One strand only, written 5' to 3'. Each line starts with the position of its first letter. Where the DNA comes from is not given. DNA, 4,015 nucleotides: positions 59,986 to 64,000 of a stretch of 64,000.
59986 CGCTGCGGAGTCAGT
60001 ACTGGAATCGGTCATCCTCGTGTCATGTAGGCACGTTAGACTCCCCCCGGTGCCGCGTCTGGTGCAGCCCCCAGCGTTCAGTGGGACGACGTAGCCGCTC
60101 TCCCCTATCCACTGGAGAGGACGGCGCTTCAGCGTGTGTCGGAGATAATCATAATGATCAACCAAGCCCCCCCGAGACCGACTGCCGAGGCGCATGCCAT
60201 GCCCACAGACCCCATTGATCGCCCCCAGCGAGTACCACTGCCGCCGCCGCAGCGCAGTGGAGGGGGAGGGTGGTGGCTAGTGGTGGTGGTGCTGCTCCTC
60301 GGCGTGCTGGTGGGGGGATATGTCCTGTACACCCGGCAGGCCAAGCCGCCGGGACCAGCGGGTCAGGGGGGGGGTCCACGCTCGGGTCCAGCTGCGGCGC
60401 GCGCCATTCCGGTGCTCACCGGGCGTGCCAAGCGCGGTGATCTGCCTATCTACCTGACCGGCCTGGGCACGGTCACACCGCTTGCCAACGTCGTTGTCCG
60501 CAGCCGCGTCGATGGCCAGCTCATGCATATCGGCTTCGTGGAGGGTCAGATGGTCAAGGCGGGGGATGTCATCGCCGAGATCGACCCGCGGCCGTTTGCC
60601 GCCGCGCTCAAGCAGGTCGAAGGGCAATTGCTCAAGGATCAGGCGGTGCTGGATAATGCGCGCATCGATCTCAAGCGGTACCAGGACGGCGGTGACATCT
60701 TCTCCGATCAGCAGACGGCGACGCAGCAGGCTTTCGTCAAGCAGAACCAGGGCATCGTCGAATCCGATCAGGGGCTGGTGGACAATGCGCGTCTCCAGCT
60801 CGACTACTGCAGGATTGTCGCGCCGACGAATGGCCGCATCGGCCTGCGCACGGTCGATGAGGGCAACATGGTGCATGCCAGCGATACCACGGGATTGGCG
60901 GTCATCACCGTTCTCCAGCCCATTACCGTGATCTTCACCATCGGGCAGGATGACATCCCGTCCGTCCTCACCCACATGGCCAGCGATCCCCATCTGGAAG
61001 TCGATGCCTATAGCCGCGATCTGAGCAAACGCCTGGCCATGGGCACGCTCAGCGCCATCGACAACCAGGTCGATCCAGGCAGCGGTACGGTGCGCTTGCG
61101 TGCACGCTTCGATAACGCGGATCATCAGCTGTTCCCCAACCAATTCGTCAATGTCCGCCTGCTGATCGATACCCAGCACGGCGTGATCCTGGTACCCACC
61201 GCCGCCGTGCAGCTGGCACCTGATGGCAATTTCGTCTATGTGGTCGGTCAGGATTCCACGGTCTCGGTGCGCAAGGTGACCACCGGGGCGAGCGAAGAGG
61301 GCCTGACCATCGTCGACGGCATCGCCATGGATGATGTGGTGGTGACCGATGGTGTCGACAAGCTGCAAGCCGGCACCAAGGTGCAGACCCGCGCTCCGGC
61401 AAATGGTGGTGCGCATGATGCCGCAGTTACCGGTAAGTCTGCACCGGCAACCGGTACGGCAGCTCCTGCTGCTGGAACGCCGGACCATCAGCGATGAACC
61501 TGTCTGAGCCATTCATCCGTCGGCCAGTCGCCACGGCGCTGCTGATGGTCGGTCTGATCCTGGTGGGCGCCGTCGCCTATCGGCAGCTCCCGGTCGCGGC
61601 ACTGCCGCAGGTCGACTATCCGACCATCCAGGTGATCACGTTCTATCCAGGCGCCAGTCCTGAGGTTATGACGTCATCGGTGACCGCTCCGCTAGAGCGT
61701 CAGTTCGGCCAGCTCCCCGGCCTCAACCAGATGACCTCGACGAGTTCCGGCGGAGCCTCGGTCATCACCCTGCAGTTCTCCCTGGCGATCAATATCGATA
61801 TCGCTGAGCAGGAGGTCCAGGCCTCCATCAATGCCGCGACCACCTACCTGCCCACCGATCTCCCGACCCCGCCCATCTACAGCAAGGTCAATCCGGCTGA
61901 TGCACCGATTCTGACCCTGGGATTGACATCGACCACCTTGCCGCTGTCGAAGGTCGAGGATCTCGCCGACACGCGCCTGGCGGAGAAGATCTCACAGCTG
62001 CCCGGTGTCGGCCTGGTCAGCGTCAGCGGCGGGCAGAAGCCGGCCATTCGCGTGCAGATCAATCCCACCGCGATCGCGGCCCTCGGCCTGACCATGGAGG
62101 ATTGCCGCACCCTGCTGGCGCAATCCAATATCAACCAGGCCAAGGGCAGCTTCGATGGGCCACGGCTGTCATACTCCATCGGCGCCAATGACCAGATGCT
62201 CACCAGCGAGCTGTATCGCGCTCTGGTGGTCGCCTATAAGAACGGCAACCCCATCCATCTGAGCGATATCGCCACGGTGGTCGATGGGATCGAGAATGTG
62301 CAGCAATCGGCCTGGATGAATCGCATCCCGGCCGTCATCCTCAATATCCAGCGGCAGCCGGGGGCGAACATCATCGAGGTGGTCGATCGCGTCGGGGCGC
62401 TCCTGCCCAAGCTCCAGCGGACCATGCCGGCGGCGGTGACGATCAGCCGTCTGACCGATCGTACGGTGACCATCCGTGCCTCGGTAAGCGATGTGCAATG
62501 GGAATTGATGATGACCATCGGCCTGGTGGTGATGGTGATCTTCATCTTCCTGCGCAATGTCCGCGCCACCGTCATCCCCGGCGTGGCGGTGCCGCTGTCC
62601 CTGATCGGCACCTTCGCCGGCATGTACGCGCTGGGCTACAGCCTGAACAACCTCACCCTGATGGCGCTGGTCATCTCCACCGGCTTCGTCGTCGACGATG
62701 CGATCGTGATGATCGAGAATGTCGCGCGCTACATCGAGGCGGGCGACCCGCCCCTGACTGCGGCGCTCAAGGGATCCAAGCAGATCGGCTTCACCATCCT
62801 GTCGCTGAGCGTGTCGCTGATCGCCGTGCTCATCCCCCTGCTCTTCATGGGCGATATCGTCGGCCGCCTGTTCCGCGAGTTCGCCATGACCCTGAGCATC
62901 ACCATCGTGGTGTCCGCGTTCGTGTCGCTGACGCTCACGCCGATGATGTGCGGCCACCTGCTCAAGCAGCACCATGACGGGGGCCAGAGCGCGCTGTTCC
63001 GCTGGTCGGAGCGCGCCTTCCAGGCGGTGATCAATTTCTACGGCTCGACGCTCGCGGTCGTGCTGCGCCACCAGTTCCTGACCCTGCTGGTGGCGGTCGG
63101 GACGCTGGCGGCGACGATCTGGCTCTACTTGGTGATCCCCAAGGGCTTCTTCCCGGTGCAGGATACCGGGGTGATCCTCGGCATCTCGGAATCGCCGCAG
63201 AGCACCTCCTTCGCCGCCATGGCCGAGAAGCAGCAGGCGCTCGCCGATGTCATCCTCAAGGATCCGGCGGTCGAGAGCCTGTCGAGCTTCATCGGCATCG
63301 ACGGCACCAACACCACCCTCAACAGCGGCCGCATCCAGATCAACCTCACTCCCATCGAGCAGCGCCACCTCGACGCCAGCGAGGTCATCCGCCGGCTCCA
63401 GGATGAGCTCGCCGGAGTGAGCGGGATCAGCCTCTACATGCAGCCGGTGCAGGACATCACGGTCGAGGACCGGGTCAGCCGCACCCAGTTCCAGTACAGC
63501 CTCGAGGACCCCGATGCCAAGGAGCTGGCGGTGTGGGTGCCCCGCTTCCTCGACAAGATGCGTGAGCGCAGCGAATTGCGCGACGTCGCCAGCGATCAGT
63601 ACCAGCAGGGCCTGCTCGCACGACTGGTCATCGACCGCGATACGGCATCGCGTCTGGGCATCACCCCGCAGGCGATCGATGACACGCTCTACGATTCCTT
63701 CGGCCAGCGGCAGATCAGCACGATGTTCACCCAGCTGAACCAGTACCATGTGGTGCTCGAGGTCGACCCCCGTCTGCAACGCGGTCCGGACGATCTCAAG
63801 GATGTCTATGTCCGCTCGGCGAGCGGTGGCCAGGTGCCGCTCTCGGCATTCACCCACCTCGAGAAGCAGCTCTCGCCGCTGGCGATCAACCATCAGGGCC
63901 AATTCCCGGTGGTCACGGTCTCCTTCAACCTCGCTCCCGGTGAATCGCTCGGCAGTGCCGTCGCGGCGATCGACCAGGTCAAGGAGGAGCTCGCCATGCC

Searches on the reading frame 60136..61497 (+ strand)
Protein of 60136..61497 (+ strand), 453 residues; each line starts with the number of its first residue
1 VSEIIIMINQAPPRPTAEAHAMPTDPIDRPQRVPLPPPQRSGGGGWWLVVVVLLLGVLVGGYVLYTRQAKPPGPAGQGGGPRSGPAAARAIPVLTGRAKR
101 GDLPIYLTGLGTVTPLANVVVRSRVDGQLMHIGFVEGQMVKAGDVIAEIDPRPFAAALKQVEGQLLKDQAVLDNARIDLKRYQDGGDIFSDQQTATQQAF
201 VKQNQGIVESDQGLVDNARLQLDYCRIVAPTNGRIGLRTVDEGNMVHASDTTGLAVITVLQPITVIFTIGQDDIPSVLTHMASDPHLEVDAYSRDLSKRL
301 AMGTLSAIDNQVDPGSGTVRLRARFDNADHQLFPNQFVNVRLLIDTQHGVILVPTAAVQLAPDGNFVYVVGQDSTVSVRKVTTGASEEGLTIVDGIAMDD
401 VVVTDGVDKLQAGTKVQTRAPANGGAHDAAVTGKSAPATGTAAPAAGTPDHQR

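Call 9: search_protein_families(library=pfam, proteins=[window:60136-61497:+], max_evalue=0.001)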
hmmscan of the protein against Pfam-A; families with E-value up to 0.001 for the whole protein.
window:60136-61497:+ (453 aa): 3 families
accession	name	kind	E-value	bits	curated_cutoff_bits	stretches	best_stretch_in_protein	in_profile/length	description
PF16576.10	HlyD_D23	-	1.9e-12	47.3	30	1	120-338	21-214/214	Barrel-sandwich domain of CusB or HlyD membrane-fusion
PF13437.12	HlyD_3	-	3.7e-10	40.9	22.2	1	227-329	2-97/106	HlyD family secretion protein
PF13533.13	Biotin_lipoyl_2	-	7.7e-06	26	29.8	1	120-150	2-32/32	Biotin-lipoyl like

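Call 91: find_encoding_contigs(protein=window:60136-61497:+, flank=10000, max_places=1)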
Protein window:60136-61497:+ (453 aa): no gene with exactly this product is on record in the collection.

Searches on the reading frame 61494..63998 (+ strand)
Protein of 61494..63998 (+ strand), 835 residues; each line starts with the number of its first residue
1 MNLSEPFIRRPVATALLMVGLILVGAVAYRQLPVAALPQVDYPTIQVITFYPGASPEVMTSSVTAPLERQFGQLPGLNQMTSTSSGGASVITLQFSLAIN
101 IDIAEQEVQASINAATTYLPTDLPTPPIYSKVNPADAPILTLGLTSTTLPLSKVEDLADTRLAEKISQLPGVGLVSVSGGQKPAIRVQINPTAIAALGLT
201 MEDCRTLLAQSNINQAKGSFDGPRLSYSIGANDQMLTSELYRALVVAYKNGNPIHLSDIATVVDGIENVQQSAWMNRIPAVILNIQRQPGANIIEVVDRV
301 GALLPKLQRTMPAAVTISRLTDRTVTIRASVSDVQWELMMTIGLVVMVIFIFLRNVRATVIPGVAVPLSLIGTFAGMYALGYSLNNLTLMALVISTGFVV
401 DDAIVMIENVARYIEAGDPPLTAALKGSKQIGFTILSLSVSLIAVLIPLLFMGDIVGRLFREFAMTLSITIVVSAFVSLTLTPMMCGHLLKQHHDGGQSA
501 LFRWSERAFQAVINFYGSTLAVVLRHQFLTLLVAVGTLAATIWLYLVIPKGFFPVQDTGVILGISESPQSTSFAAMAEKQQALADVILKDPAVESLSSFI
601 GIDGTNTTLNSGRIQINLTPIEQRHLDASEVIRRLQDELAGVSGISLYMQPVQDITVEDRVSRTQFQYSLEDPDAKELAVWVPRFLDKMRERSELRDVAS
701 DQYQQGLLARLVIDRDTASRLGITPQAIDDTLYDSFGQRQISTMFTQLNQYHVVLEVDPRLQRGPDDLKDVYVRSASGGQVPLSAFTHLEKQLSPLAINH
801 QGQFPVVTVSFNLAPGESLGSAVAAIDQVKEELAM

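Call 13: search_protein_families(library=pfam, proteins=[window:61494-63998:+], max_evalue=0.01)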
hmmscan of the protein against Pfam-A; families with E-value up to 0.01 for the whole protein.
window:61494-63998:+ (835 aa): 2 families
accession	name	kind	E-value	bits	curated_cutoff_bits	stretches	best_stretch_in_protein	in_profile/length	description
PF00873.25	ACR_tran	-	4.2e-253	842.9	28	1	5-834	3-841/1021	AcrB/AcrD/AcrF family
PF03176.21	MMPL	-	0.0023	17.4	20.5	1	329-488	140-301/333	MMPL family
